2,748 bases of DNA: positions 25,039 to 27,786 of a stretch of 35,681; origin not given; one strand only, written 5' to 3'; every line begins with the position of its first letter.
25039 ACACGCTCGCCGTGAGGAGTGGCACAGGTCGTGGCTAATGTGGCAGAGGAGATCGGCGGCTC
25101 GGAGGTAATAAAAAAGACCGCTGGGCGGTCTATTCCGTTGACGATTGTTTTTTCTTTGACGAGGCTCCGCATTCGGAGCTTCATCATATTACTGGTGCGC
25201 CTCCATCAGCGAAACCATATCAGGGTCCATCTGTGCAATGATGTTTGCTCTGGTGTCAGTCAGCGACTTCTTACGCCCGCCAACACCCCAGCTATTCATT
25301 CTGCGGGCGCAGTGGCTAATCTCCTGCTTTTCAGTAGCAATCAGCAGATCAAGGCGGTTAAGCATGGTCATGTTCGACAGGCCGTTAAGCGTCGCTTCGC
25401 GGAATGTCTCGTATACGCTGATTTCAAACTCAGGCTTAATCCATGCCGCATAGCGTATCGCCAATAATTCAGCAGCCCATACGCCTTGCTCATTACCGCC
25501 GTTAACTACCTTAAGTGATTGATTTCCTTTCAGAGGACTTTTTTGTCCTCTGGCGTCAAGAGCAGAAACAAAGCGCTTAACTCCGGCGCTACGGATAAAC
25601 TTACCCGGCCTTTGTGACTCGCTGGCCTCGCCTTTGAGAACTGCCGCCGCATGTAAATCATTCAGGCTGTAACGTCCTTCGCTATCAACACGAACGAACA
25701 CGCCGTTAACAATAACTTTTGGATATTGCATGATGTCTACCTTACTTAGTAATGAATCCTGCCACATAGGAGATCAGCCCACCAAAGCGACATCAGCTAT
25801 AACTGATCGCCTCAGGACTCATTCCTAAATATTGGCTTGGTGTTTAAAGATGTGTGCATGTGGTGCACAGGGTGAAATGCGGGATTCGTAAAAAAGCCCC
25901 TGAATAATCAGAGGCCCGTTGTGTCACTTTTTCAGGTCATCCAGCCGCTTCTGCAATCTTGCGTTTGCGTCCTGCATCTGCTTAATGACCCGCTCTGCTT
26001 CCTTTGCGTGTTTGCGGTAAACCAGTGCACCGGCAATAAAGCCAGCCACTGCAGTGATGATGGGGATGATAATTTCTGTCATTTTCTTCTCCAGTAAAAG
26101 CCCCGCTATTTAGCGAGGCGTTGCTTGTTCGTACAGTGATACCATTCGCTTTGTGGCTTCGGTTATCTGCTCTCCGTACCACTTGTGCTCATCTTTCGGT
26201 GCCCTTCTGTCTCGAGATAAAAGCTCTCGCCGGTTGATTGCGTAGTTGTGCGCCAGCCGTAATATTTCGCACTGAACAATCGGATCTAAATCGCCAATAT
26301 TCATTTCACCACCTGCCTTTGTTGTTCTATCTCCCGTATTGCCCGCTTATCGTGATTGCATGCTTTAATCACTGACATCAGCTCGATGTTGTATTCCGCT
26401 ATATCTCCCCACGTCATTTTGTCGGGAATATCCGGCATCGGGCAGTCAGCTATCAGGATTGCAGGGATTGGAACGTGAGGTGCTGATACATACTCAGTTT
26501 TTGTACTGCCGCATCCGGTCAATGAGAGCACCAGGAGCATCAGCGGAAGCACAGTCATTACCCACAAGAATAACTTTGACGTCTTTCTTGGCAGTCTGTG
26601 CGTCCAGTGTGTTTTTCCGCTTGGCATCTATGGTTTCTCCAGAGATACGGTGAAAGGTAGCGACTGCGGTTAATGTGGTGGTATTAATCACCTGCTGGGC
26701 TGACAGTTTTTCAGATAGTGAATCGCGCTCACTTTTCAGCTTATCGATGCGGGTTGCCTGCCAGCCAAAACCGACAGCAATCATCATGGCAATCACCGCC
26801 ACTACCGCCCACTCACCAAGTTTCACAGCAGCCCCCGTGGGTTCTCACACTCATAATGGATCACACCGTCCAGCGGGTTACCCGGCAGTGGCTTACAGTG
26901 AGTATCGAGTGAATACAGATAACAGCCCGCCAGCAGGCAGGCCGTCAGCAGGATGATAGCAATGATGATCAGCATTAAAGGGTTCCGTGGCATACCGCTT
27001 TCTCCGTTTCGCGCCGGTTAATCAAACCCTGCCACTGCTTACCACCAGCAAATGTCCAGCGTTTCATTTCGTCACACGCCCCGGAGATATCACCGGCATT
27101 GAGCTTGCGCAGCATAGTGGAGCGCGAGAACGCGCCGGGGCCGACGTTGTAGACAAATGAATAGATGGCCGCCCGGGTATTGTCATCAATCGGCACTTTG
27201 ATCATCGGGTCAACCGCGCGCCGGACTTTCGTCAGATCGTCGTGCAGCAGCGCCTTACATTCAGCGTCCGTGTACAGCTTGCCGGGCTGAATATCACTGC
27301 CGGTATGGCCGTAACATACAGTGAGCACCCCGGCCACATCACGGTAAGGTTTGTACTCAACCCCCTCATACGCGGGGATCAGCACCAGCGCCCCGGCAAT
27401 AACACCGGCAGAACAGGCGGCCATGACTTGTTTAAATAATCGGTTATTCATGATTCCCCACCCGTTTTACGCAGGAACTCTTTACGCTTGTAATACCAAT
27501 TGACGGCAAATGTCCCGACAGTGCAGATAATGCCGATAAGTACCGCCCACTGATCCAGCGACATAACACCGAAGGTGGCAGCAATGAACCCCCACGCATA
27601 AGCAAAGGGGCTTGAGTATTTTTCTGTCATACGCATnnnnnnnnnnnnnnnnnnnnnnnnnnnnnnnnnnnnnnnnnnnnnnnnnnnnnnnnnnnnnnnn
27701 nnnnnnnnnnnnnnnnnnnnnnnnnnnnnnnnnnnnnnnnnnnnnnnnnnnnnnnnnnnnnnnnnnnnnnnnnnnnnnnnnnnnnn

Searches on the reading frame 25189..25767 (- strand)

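Call 5: search_protein_families(library=pfam, proteins=[window:25189-25767:-], max_evalue=1)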
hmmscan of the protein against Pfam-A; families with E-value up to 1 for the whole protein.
window:25189-25767:- (192 aa): 1 family
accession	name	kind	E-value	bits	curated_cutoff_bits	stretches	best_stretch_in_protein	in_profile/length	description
PF04383.19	KilA-N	-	1.2e-15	57.7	23.8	1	21-124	6-103/107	KilA-N domain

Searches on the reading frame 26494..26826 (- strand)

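Call 5: search_protein_families(library=pfam, proteins=[window:26494-26826:-], max_evalue=1)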
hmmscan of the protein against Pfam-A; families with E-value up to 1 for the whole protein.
window:26494-26826:- (110 aa): 2 families
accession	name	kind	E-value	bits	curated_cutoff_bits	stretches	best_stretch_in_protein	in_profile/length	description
PF10828.13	DUF2570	-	9.2e-05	22.9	26.6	1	9-106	7-104/108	Protein of unknown function (DUF2570)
PF13542.12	HTH_Tnp_ISL3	-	0.076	12.9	27.4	1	42-66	20-43/51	Helix-turn-helix domain of transposase family ISL3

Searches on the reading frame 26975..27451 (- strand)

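Call 5: search_protein_families(library=pfam, proteins=[window:26975-27451:-], max_evalue=1)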
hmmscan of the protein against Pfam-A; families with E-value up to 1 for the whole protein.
window:26975-27451:- (158 aa): 1 family
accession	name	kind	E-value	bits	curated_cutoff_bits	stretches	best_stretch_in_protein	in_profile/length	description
PF00959.24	Phage_lysozyme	-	2e-46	157.8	22.3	1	28-150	3-125/125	Phage lysozyme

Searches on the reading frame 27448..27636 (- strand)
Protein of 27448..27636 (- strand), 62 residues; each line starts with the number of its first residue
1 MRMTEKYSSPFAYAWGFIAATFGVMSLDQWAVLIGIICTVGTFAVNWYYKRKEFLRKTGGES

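Call 5: search_protein_families(library=pfam, proteins=[window:27448-27636:-], max_evalue=1)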
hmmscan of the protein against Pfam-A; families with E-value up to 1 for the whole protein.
window:27448-27636:- (62 aa): 6 families
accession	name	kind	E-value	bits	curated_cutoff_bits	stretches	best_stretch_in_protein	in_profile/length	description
PF16080.10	Phage_holin_2_3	-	9.1e-29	99.7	28.8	1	5-57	1-54/56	Bacteriophage holin family HP1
PF04971.17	Phage_holin_2_1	-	1.5e-05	25.3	26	1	24-57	26-62/64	Bacteriophage P21 holin S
PF16082.10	Phage_holin_2_4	-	0.0095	16.3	30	1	22-51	27-56/77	Bacteriophage holin family, superfamily II-like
PF23987.1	Phage_holin_10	-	0.04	14.4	27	1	19-51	19-51/52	Bacteriophage holin Pam3 gp28 family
PF20334.3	DUF6629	-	0.053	13.6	27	1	15-55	139-180/209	Family of unknown function (DUF6629)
PF16020.10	Deltameth_res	-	0.15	12.4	27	0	33-50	26-43/52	Deltamethrin resistance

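Call 7: search_protein_families(library=phrogs, proteins=[window:27448-27636:-], max_evalue=1)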
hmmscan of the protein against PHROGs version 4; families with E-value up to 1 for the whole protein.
window:27448-27636:- (62 aa): 4 families
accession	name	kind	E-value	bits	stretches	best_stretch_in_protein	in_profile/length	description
phrog_20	-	lysis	4.6e-21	76.2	1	1-60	28-91/151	holin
phrog_1350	-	lysis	8.6e-11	42.8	1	1-52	1-55/97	holin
phrog_4237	-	lysis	1.1e-09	38.9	1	12-58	21-67/93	holin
phrog_920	-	lysis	0.18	12.4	1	17-58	21-62/67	holin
